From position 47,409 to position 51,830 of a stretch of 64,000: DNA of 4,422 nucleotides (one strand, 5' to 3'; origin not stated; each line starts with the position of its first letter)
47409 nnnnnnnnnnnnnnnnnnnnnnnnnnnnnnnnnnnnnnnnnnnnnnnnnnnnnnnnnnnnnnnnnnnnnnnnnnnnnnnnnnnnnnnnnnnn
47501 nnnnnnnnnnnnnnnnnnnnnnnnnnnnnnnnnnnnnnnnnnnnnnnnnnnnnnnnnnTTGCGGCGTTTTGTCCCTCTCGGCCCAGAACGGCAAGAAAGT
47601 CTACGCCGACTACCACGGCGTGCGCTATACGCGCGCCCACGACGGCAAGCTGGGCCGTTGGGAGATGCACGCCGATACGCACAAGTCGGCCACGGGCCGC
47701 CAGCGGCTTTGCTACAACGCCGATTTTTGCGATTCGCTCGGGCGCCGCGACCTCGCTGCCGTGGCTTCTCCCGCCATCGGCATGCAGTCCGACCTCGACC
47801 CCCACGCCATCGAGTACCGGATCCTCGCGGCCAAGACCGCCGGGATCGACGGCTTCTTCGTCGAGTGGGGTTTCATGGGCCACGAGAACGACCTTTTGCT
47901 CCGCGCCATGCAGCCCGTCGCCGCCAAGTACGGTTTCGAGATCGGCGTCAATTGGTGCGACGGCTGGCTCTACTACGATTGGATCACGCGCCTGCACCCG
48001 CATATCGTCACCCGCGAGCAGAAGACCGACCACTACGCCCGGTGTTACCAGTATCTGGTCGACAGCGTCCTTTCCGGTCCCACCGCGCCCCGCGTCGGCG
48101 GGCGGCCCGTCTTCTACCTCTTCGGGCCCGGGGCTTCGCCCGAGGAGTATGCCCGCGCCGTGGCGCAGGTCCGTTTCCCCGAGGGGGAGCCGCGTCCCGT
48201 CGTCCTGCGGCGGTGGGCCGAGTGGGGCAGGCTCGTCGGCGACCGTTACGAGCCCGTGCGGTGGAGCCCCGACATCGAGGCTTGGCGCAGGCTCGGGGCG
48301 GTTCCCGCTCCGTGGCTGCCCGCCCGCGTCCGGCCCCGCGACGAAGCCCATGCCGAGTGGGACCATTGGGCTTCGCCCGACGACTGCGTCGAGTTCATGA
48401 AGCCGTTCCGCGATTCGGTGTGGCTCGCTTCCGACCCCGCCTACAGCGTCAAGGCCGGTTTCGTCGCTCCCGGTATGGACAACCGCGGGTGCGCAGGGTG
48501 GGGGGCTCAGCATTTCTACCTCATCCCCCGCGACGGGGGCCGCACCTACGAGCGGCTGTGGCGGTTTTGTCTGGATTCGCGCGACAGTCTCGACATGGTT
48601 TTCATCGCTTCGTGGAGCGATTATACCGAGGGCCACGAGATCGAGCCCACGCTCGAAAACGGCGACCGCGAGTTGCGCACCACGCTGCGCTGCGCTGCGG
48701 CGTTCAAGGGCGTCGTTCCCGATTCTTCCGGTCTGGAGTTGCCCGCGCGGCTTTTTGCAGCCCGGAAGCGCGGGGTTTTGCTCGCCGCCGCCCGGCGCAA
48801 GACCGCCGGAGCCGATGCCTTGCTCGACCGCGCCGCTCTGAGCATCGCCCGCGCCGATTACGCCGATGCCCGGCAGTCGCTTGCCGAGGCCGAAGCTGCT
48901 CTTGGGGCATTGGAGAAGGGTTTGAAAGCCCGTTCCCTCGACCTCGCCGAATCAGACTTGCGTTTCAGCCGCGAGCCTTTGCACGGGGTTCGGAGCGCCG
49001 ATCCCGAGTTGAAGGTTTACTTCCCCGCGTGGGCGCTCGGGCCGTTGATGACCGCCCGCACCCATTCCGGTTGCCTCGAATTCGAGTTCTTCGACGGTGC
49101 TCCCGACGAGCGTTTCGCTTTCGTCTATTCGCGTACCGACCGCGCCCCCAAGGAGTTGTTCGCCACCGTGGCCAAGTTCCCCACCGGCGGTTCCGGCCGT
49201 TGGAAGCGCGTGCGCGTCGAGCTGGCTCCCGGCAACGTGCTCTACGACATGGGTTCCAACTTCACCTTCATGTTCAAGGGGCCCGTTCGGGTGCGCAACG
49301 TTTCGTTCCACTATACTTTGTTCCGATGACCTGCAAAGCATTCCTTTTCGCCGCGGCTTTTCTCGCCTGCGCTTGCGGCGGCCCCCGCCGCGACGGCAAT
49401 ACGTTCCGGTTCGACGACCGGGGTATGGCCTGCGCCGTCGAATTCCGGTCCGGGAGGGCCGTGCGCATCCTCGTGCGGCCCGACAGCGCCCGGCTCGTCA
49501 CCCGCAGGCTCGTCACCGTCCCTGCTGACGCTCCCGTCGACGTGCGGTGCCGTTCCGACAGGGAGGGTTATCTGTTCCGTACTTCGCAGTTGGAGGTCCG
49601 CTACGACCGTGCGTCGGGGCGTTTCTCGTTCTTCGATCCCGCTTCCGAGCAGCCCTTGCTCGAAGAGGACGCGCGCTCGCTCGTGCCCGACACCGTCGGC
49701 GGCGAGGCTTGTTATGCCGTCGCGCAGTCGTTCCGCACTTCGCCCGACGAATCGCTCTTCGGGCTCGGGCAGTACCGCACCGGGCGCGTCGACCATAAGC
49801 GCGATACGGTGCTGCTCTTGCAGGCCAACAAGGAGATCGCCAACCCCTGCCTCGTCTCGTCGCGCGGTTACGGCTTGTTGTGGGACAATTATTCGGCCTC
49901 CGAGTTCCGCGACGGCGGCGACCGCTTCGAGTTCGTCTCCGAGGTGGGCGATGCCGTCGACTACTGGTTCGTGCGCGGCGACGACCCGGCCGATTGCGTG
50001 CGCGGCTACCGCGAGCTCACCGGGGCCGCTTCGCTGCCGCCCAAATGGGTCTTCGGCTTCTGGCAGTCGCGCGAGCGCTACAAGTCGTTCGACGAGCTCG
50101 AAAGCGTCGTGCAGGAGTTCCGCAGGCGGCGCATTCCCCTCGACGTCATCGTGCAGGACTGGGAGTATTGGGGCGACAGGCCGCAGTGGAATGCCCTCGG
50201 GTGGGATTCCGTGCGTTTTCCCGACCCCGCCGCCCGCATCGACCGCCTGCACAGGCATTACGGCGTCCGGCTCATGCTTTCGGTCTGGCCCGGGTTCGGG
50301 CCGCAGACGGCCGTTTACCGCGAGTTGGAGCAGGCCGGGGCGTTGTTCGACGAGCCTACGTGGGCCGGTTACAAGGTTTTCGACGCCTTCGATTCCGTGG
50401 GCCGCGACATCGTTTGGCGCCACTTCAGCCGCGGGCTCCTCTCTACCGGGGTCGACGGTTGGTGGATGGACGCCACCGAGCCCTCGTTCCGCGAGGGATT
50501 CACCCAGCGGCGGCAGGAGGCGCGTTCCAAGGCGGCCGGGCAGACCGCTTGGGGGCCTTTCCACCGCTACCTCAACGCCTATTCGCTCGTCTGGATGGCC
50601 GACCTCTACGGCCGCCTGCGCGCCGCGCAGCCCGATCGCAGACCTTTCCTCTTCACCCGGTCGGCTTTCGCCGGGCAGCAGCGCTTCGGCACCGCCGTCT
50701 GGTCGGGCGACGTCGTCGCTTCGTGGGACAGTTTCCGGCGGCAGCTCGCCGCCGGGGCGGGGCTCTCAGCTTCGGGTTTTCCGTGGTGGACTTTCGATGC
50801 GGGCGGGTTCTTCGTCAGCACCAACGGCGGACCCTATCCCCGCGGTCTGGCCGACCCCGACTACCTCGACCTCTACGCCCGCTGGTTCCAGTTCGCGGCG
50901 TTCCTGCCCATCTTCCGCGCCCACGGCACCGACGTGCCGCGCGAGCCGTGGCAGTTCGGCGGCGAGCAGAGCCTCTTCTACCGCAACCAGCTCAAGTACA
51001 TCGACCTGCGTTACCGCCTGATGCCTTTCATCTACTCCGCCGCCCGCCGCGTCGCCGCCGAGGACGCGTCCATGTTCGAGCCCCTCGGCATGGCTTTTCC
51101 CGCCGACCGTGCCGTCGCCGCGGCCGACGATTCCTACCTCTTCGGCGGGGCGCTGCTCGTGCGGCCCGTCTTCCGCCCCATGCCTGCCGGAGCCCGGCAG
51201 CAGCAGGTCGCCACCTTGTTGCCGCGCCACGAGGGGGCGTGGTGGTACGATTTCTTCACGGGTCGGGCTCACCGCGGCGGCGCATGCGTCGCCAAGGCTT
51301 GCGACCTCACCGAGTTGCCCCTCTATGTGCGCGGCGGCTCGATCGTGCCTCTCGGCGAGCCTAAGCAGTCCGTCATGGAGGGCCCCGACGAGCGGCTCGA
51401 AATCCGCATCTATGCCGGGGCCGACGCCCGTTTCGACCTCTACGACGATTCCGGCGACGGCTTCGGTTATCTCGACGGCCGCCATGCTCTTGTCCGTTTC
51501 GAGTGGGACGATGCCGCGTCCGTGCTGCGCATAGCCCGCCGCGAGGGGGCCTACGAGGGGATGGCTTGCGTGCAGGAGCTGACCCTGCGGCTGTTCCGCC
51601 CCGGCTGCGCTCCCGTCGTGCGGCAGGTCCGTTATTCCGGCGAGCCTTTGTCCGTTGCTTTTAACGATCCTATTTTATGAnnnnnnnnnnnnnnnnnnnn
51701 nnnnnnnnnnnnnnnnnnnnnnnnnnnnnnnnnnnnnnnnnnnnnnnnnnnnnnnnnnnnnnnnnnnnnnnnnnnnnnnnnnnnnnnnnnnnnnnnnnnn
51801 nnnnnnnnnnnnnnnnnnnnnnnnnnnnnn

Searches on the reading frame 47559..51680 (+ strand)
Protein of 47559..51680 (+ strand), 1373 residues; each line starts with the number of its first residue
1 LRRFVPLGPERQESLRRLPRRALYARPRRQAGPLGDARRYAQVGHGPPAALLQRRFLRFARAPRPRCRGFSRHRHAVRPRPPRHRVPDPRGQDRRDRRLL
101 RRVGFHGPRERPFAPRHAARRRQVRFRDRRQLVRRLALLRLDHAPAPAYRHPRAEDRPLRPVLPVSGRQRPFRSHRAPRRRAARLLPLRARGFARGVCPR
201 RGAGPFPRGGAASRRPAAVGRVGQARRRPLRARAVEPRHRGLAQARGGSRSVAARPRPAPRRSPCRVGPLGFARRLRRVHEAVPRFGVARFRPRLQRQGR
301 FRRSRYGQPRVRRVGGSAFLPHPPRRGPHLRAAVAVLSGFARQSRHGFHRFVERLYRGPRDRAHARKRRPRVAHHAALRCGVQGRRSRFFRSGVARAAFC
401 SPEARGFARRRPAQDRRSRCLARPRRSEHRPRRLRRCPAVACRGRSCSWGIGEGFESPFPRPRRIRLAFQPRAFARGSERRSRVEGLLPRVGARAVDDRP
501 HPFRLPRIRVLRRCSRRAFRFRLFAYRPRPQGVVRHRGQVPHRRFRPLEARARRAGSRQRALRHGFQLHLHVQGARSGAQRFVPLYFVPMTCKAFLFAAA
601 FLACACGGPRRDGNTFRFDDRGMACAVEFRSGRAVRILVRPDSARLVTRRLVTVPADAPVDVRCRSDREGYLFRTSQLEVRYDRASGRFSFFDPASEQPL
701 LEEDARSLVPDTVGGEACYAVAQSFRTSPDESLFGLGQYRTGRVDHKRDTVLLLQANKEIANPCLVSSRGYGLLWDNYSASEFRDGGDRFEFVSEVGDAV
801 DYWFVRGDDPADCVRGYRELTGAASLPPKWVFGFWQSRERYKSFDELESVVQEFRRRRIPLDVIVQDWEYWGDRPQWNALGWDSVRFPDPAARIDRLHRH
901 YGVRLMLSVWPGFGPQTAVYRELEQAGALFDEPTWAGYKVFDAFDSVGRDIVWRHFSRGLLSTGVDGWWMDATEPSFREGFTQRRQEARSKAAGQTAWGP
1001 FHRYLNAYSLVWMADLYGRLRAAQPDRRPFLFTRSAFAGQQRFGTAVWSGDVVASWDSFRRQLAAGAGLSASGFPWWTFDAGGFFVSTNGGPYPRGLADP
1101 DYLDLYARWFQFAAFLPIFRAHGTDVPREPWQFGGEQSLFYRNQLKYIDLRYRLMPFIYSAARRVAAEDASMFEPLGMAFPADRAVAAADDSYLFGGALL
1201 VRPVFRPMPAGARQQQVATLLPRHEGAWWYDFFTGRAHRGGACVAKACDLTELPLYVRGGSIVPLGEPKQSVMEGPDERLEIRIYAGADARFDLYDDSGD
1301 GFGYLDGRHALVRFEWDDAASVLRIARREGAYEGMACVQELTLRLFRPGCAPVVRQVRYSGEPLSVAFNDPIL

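Call 8: search_protein_families(library=pfam, proteins=[window:47559-51680:+])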
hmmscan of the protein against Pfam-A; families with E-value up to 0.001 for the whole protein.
window:47559-51680:+ (1373 aa): 4 families
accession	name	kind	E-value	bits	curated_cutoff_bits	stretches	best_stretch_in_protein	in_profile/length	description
PF01055.32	Glyco_hydro_31_2nd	-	5.4e-90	302.5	23.5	1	825-1161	2-328/328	Glycosyl hydrolases family 31 TIM-barrel domain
PF21365.3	Glyco_hydro_31_3rd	-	8.6e-18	65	24.4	1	1171-1263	3-87/87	Glycosyl hydrolase family 31 C-terminal domain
PF17137.9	DUF5110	-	6.1e-16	58.7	27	1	1280-1346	2-69/71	Domain of unknown function (DUF5110)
PF13802.12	Gal_mutarotas_2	-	4.3e-08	34.1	27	1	627-783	4-183/184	Glycosyl hydrolase 31 N-terminal galactose mutarotase-like domain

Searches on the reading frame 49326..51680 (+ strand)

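Call 43: search_protein_families(library=pfam, proteins=[window:49326-51680:+], max_evalue=0.001)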
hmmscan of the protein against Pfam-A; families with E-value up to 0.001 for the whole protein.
window:49326-51680:+ (784 aa): 4 families
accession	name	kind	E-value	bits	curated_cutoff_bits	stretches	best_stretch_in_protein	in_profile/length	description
PF01055.32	Glyco_hydro_31_2nd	-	1.8e-90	304.1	23.5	1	236-572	2-328/328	Glycosyl hydrolases family 31 TIM-barrel domain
PF21365.3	Glyco_hydro_31_3rd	-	3.4e-18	66.3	24.4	1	582-674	3-87/87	Glycosyl hydrolase family 31 C-terminal domain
PF17137.9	DUF5110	-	3.1e-16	59.6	27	1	691-757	2-69/71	Domain of unknown function (DUF5110)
PF13802.12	Gal_mutarotas_2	-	1.4e-08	35.6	27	1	38-194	4-183/184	Glycosyl hydrolase 31 N-terminal galactose mutarotase-like domain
